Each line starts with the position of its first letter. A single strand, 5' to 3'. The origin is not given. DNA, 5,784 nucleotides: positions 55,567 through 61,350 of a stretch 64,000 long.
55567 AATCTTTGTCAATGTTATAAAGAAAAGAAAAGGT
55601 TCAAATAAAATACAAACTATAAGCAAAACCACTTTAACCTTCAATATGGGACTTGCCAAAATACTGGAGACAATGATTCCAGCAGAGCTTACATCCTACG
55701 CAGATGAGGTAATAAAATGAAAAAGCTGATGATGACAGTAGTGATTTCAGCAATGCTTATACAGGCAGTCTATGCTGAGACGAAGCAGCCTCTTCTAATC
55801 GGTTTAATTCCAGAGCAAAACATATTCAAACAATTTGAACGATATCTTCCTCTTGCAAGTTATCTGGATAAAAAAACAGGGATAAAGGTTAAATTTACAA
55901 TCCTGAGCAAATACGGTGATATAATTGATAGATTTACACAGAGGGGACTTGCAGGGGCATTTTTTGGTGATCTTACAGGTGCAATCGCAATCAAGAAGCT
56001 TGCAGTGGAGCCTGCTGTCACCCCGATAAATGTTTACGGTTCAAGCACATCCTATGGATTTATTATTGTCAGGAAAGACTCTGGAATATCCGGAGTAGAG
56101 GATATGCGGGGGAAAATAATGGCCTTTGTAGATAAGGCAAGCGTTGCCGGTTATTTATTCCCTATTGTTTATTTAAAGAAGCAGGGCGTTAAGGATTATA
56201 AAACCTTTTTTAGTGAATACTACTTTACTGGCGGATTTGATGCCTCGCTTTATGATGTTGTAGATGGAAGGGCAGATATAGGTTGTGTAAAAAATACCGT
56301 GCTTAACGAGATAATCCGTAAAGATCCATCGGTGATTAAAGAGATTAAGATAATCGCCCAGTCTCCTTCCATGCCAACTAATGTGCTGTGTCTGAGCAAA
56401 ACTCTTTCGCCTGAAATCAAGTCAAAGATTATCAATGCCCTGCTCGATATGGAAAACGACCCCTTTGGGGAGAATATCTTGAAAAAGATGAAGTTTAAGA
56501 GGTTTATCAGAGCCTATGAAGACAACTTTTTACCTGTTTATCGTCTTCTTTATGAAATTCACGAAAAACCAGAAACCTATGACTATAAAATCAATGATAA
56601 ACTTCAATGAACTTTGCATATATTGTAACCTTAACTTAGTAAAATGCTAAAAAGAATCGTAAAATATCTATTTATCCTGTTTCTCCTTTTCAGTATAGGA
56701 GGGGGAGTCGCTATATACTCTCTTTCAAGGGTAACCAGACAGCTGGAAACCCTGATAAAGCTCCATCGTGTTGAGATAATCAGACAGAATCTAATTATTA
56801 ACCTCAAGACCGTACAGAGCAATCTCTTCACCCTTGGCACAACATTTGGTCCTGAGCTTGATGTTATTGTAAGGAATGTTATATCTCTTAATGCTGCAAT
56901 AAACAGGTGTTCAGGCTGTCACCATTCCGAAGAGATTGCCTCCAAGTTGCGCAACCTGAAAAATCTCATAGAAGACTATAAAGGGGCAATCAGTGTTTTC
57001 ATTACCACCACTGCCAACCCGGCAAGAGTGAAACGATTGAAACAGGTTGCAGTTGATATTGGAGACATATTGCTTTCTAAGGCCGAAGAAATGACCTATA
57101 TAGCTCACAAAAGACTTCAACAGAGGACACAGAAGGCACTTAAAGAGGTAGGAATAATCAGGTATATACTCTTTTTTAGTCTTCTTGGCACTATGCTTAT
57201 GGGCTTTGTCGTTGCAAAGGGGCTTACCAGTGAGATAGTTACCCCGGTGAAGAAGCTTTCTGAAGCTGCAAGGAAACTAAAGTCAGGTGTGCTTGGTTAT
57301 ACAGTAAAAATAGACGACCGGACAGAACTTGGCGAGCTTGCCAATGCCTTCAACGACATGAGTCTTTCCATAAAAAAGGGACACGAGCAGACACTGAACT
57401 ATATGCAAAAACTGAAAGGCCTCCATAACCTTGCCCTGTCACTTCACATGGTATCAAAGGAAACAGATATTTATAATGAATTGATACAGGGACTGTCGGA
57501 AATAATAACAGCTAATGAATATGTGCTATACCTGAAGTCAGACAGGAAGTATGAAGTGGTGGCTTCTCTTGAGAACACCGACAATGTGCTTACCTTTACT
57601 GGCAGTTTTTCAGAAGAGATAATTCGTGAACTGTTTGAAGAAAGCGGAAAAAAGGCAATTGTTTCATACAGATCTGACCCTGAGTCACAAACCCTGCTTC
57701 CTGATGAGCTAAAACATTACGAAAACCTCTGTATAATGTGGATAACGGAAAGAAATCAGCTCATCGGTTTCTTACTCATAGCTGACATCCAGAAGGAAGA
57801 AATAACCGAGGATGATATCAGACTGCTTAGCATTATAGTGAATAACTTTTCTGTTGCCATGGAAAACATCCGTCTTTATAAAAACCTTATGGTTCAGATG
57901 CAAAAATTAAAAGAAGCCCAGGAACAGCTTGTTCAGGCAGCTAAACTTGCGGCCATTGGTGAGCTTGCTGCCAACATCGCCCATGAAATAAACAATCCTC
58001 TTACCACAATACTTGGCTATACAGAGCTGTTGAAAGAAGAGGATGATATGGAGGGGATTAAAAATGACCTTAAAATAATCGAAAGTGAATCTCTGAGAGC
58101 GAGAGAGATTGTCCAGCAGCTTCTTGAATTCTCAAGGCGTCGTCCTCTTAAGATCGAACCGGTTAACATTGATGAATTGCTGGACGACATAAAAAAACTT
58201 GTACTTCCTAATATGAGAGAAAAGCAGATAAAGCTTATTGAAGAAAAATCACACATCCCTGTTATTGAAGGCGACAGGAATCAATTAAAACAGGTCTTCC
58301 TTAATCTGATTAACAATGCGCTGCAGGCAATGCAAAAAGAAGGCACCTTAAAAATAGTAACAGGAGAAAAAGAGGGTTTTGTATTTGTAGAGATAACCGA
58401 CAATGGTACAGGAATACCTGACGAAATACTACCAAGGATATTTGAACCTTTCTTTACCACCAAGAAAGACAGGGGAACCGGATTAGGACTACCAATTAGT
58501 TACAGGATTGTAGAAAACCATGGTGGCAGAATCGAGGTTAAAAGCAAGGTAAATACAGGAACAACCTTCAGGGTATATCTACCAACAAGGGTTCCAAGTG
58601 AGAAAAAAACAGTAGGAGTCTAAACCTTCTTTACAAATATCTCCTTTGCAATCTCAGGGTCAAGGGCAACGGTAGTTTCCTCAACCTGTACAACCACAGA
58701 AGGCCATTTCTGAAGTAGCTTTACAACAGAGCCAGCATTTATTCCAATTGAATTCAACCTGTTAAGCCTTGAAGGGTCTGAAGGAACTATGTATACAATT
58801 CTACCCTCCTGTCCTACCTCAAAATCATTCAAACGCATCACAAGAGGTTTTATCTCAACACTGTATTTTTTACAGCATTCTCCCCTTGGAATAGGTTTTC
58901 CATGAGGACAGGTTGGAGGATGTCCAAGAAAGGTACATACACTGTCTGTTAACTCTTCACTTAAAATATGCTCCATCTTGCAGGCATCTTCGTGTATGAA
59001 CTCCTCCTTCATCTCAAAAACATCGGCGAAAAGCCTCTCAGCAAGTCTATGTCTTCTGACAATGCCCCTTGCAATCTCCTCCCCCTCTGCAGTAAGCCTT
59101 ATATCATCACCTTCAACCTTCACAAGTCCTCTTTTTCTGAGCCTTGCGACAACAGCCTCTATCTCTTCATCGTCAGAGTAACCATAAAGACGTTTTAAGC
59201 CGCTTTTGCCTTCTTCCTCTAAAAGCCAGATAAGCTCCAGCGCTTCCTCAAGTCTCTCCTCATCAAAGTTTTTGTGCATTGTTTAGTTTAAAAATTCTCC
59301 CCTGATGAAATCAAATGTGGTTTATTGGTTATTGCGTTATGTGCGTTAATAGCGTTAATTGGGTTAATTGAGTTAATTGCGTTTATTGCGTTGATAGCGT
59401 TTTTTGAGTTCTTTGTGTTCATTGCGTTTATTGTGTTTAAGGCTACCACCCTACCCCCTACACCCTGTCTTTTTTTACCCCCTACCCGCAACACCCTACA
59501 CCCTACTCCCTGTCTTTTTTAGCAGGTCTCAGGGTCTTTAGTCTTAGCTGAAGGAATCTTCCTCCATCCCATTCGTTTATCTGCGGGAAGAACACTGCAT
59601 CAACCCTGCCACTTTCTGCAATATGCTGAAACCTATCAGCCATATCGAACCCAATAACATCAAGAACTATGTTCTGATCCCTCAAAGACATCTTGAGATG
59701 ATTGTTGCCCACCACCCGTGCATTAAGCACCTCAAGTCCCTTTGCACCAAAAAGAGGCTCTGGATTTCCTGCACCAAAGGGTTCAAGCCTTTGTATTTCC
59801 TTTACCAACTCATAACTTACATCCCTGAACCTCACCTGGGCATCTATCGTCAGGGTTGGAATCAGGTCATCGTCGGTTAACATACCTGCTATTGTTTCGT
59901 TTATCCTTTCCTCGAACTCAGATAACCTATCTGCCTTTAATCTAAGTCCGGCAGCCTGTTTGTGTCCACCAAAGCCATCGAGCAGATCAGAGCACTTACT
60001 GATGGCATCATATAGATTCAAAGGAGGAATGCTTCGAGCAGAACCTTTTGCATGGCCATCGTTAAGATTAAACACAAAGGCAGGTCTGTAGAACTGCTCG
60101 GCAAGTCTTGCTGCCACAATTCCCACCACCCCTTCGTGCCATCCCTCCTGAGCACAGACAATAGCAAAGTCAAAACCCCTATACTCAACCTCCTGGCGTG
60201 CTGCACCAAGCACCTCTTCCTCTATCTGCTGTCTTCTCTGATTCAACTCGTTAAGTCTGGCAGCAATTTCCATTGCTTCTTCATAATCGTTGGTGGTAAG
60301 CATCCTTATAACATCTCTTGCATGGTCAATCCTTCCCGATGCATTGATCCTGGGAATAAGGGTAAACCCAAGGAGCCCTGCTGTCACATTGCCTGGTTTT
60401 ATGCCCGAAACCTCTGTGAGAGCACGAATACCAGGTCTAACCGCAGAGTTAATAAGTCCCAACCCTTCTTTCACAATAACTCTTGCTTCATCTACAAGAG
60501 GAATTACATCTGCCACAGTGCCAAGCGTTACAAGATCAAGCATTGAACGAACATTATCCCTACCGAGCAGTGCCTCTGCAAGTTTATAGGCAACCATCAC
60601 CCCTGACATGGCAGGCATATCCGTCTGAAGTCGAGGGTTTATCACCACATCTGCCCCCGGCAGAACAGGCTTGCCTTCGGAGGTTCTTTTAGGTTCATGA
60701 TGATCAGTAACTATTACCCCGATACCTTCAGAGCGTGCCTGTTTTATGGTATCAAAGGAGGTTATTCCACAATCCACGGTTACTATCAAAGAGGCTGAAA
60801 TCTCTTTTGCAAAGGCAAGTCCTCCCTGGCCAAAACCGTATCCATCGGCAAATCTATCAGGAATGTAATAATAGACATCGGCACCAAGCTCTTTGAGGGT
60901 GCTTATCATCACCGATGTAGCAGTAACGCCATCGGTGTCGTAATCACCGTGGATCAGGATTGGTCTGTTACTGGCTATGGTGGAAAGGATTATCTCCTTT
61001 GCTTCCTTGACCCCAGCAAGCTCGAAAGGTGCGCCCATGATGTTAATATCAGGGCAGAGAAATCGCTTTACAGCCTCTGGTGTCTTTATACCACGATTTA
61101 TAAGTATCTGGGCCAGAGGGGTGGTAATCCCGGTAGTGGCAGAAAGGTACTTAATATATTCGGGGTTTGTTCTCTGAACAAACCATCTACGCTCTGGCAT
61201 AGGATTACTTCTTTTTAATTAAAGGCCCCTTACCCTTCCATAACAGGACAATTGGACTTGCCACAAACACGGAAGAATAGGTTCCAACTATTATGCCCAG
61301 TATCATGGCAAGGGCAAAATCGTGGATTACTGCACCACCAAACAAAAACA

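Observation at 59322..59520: Composite nonamer/heptamer repeat element with an 87-nt core present in three copies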

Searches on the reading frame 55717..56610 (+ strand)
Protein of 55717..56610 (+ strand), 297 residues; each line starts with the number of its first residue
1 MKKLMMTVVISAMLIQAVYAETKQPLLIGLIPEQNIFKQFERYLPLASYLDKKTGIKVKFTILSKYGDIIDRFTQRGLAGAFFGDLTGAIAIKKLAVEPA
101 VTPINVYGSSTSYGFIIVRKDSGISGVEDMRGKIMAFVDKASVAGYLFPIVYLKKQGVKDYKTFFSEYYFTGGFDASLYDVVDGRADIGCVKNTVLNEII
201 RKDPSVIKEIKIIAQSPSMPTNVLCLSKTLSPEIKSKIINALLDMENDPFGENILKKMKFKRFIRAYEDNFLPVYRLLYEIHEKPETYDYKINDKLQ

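Call 87: search_protein_families(library=pfam, proteins=[window:55717-56610:+], max_evalue=0.00001)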
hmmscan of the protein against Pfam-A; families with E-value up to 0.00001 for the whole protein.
window:55717-56610:+ (297 aa): 1 family
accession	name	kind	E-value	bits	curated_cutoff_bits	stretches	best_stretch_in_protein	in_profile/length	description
PF12974.12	Phosphonate-bd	-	3.6e-53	180.9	27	1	28-269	1-240/242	ABC transporter, phosphonate, periplasmic substrate-binding protein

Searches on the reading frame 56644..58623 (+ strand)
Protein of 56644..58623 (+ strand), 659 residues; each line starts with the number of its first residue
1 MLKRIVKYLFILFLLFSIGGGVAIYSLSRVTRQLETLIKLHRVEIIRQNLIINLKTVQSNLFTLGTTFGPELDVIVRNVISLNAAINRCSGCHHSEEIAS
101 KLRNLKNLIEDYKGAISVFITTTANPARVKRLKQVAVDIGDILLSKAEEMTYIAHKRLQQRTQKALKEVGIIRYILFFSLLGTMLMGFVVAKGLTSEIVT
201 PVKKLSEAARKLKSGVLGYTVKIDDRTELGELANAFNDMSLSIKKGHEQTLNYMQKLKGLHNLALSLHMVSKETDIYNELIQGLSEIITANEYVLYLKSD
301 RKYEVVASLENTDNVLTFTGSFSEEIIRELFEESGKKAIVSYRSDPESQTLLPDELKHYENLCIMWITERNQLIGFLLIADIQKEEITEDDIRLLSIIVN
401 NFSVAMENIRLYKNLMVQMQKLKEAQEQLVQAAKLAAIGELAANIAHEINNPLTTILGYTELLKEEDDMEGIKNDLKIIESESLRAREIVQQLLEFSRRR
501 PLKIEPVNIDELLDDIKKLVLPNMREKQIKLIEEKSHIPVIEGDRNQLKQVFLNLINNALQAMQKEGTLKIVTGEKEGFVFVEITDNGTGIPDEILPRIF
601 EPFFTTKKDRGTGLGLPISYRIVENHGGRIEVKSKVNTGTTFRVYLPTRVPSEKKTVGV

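Call 87: search_protein_families(library=pfam, proteins=[window:56644-58623:+], max_evalue=0.00001)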
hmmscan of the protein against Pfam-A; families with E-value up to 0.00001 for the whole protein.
window:56644-58623:+ (659 aa): 4 families
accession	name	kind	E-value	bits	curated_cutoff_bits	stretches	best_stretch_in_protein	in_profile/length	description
PF02518.31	HATPase_c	-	4.7e-29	101.5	26.4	1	543-648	1-109/111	Histidine kinase-, DNA gyrase B-, and HSP90-like ATPase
PF00512.31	HisKA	-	1.6e-17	63.7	26.9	1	439-499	3-63/66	His Kinase A (phospho-acceptor) domain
PF00672.30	HAMP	-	2.6e-11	44.1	25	1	195-244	3-52/53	HAMP domain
PF13492.12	GAF_3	-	2.9e-06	28.2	27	1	275-408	4-129/129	GAF domain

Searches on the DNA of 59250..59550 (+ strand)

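Call 80: search_rna_families(source=window, start=59250, end=59550, threshold=evalue, max_evalue=10)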
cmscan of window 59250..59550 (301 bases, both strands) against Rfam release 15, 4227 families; matches with E-value up to 10: 3.
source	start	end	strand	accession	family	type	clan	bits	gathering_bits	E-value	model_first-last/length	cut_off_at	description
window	59275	59330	+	RF02280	TtnuCD3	Gene; snRNA; snoRNA; CD-box;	-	17.8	70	3.8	1-72/72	no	Tetrahymena snoRNA TtnuCD3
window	59430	59549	-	RF02272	Vax2os1_3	Gene; lncRNA;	-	13.2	50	1.4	74-199/199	no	Vax2os1 conserved region 3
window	59260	59306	-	RF03904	MIR7991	Gene; miRNA;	-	13.2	58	8.1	1-47/47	no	MIR7991 microRNA precursor family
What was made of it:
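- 59390..59476 (+): Copy A: the 87-nt 'core'. It consists of six degenerate nonamers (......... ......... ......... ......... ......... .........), then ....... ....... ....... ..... and T7. No Rfam match (call 80).
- On Any Rfam RNA family: The best sub-threshold hits over the element have E >= 1.4 (call 80).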

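Call 82: search_dna_similar(query=window:59320-59525:+, collection=plasmids, mode=distant, max_evalue=0.01, max_rows=10)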
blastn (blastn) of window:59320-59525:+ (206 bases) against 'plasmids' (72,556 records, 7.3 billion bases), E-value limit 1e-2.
Records with a match: 1; places in all: 5; records where one place covers at least 80% of the query: 0.
Best place of each record, by identity: 60-80% 1.
By first word of the organism name: Providencia 1.
By predicted mobility (MOB-suite, as given by PLSDB): non-mobilizable 1.
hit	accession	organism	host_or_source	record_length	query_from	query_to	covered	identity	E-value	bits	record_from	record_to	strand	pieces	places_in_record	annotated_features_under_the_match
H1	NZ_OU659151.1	Providencia alcalifaciens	Canis lupus familiaris,intestine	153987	7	95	43%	71.9%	4e-3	49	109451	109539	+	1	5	none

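Call 83: search_dna_similar(query=window:59320-59525:+, collection=phages, mode=distant, max_evalue=0.01, max_rows=10)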
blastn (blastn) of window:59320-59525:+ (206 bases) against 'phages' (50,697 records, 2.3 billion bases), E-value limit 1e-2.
Records with a match: 3; places in all: 4; records where one place covers at least 80% of the query: 0.
Best place of each record, by identity: 60-80% 3.
By first word of the organism name: Staphylococcus 3.
By host as written in the record: Staphylococcus pseudintermedius 625 2; Staphylococcus pseudintermedius 14-29-119 1.
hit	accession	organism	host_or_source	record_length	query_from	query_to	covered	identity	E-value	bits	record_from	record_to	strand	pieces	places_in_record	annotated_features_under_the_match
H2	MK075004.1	Staphylococcus phage phiSP119-1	Staphylococcus pseudintermedius ...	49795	3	91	43%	74.2%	2e-6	58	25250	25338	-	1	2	hypothetical protein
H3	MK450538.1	Staphylococcus phage vB_SpsS_QT1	Staphylococcus pseudintermedius 625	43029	23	76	26%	79.6%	1e-3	49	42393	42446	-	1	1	hypothetical protein | repeat_region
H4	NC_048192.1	Staphylococcus phage vB_SpsS_QT1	Staphylococcus pseudintermedius 625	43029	23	76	26%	79.6%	1e-3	49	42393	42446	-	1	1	hypothetical protein | repeat_region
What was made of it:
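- Tried and rejected: Plasmid and phage BLAST found only chance 9-nt repeats (calls 82, 83).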

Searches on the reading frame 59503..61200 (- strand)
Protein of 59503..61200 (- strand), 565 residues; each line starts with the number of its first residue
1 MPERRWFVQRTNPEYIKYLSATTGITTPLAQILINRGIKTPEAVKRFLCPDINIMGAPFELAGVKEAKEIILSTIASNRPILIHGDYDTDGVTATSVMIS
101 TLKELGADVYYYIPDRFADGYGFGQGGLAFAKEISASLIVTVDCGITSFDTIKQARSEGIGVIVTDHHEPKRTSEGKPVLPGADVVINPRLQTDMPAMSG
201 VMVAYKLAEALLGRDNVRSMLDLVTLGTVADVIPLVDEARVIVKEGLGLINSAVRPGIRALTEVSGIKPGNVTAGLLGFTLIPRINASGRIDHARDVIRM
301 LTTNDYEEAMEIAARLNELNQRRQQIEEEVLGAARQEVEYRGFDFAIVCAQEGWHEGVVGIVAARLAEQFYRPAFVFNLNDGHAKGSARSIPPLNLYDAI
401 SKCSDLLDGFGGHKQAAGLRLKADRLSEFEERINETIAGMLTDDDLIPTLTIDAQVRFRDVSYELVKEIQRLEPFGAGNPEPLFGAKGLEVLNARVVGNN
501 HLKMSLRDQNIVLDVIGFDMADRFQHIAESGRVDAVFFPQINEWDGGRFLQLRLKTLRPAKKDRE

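Call 12: search_protein_families(library=pfam, proteins=[window:59503-61200:-])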
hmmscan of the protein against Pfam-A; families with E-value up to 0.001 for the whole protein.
window:59503-61200:- (565 aa): 3 families
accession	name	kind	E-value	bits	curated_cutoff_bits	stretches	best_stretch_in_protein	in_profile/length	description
PF17768.7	RecJ_OB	-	2.2e-32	111.7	27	1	452-555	1-106/107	RecJ OB domain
PF01368.27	DHH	-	1.7e-25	90.1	28.1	1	81-228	2-125/125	DHH family, N-terminal domain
PF02272.25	DHHA1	-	9.1e-17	61.8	25.9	1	347-438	5-101/102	DHHA1 domain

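Call 13: find_encoding_contigs(protein=window:59503-61200:-, flank=3000, max_places=10)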
Protein window:59503-61200:- (565 aa): 4 contigs read that carry it; 2 places shown.
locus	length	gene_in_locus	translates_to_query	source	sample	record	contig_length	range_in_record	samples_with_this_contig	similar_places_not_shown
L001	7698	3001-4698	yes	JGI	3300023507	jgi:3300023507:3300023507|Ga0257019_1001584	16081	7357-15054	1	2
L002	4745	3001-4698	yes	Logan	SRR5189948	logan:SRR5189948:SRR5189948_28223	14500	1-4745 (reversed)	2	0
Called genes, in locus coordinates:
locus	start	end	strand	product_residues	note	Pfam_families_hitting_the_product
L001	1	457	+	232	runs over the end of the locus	PF01966:HD (faint)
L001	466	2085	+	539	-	PF21760:SecD_1st, PF22599:SecDF_P1_head, PF00873:ACR_tran (weak), PF02355:SecD_SecF_C, PF03176:MMPL (weak)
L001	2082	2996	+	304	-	PF02355:SecD_SecF_C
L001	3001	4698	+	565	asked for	PF01368:DHH, PF02272:DHHA1, PF17768:RecJ_OB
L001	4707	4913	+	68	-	-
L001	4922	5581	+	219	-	PF02742:Fe_dep_repr_C, PF04023:FeoA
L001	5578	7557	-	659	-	PF00672:HAMP, PF13492:GAF_3 (weak), PF00512:HisKA, PF02518:HATPase_c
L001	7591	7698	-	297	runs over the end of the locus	PF12974:Phosphonate-bd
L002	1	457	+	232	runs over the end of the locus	PF01966:HD (faint)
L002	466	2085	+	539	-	PF21760:SecD_1st, PF22599:SecDF_P1_head, PF00873:ACR_tran (weak), PF02355:SecD_SecF_C, PF03176:MMPL (weak)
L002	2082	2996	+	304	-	PF02355:SecD_SecF_C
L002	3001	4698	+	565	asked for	PF01368:DHH, PF02272:DHHA1, PF17768:RecJ_OB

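Call 14: find_related_loci(query=window:59503-61200:-, collection=genome_contigs, flank=10000)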
Query window:59503-61200:- (565 aa) in genome_contigs; peptide patterns used: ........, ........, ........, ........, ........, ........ (x = any residue, [..] = any of these).
71 stretches matched a pattern; 9 encode a relative of the query (tblastn E <= 1e-3); 9 distinct loci.
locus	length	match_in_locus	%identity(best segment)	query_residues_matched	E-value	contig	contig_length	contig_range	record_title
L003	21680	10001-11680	83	1-560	0e+0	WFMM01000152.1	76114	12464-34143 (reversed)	MAG: Nitrospirae bacterium isolate S009_28 k151_82902, whole genome shotgun sequence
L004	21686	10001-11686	37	5-558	9e-121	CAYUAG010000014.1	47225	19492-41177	MAG TPA_asm: uncultured bacterium isolate SRP068000_co4_478 genome assembly, contig: NODE_365_length_47225_cov_7.787195,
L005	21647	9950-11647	34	5-562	6e-110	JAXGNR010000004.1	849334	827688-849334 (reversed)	MAG: Atribacterota bacterium isolate AnMBR.bin260 bin260_4, whole genome shotgun sequence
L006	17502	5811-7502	34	5-558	6e-106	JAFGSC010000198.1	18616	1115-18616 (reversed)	MAG: Candidatus Atribacteria bacterium isolate Zod_Metabat.864 k87_4804421, whole genome shotgun sequence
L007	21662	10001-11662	35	27-562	8e-98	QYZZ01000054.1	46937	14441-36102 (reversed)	MAG: Tindallia sp. MSAO_Bac2 k121-4139, whole genome shotgun sequence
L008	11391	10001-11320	37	5-439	6e-96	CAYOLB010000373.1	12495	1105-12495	MAG TPA_asm: uncultured Atribacterota bacterium isolate SRP067234_co1_230 genome assembly, contig: k99_446073, whole gen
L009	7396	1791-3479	34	4-565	1e-93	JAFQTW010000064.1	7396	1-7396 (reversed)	MAG: Oscillospiraceae bacterium isolate RGIG2146 Goat_Colon-6__c324558, whole genome shotgun sequence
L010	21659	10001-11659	32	5-542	5e-92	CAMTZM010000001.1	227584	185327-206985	MAG TPA_asm: uncultured Eubacteriaceae bacterium isolate SRR14038233_bin.51_metawrap_v1.3_MAG genome assembly, contig: N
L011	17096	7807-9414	34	3-491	8e-91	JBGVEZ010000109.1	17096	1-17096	MAG: Eubacteriales bacterium isolate fecal_MAG_401 fecal_MAG_401_contig_0109, whole genome shotgun sequence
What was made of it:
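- On STRR (cyanobacterial): The closest genome is a Nitrospirae MAG (call 14).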
